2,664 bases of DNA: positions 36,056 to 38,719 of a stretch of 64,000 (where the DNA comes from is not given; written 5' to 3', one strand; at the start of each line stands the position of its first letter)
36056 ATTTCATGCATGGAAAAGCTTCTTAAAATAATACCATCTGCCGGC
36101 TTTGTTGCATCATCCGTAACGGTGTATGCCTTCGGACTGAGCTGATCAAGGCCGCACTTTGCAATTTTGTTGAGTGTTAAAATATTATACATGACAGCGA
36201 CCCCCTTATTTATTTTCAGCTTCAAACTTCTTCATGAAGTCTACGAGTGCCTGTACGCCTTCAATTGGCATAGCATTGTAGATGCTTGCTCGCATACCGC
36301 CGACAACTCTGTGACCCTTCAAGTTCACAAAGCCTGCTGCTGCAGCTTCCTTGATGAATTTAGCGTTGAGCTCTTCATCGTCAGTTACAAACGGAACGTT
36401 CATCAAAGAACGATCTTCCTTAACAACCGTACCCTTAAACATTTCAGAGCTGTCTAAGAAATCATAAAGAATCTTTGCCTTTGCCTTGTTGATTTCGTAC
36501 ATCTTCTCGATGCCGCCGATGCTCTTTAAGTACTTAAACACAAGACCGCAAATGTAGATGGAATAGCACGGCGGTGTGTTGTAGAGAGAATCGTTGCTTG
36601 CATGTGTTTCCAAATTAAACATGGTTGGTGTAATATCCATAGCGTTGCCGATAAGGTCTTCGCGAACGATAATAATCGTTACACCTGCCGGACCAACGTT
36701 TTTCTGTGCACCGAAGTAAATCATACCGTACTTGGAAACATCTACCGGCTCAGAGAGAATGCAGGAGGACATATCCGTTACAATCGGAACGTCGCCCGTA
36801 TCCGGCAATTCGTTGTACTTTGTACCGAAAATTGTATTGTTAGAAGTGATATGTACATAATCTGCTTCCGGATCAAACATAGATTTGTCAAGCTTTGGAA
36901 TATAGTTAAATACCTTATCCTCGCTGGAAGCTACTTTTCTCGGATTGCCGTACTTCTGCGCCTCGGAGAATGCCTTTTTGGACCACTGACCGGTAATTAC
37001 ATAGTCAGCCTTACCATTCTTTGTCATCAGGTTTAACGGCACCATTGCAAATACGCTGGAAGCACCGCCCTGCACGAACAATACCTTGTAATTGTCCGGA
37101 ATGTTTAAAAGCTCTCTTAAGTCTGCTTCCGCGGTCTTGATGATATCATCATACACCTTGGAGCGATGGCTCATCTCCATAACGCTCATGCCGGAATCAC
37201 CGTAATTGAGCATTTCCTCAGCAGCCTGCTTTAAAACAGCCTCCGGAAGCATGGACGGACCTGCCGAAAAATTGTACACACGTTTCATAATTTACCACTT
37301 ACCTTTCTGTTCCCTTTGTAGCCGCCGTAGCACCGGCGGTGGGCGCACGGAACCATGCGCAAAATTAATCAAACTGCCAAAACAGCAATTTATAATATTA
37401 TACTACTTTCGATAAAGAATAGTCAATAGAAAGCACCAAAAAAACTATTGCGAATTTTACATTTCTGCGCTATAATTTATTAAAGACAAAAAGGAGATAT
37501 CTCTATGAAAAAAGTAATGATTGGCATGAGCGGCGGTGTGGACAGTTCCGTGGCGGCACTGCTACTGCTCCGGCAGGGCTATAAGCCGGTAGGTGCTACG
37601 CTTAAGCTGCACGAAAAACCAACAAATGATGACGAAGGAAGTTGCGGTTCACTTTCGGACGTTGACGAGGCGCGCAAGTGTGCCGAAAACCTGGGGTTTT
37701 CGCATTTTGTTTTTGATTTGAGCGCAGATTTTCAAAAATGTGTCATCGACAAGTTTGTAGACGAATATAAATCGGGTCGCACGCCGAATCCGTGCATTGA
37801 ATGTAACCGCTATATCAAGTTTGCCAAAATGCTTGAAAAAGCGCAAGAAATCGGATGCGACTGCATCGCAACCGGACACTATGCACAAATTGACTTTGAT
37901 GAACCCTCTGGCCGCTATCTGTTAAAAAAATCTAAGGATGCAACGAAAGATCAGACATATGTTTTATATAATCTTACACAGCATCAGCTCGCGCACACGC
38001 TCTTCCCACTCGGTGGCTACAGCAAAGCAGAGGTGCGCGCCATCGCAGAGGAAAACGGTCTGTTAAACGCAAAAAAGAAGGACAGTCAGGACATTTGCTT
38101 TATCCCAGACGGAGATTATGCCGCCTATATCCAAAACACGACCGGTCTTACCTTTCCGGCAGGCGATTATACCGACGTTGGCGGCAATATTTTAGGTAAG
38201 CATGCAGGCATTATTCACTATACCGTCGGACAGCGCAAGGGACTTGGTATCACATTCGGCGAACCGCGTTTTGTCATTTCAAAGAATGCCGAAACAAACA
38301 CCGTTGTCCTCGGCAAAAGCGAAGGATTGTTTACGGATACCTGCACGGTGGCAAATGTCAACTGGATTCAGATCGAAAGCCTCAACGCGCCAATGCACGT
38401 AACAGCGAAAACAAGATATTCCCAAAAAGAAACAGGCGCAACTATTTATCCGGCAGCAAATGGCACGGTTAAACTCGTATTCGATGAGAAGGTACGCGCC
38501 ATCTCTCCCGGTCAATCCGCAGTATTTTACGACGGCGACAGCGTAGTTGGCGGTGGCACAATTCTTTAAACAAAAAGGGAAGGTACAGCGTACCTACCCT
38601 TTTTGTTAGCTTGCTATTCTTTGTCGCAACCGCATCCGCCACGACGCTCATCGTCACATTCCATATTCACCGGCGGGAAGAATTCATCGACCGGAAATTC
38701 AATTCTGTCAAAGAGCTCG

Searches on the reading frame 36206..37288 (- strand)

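Call 44: search_protein_families(library=pfam, proteins=[window:36206-37288:-], max_evalue=0.0001)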
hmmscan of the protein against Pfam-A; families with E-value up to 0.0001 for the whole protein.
window:36206-37288:- (360 aa): 1 family
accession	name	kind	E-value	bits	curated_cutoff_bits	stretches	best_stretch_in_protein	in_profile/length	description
PF00266.25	Aminotran_5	-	1.2e-49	169.7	21.5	1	4-348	1-371/371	Aminotransferase class-V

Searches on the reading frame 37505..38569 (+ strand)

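Call 44: search_protein_families(library=pfam, proteins=[window:37505-38569:+], max_evalue=0.0001)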
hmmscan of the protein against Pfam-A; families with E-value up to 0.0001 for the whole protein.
window:37505-38569:+ (354 aa): 5 families
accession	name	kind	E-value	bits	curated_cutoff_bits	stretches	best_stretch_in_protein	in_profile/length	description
PF03054.22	tRNA_Me_trans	-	6.7e-73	245.1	20.6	1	2-201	1-201/202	tRNA methyl transferase HUP domain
PF20258.4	tRNA_Me_trans_C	-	8.6e-22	77.7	20.6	1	278-353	2-77/77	Aminomethyltransferase beta-barrel domain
PF20259.3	tRNA_Me_trans_M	-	4.2e-17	61.9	27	1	219-270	12-65/66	tRNA methyl transferase PRC-barrel domain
PF02568.20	ThiI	-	3.1e-05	24.1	20.5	0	3-125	5-116/197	Thiamine biosynthesis protein (ThiI)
PF24167.1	DUF7411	-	3.2e-05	24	28.7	0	3-86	2-72/194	Family of unknown function (DUF7411)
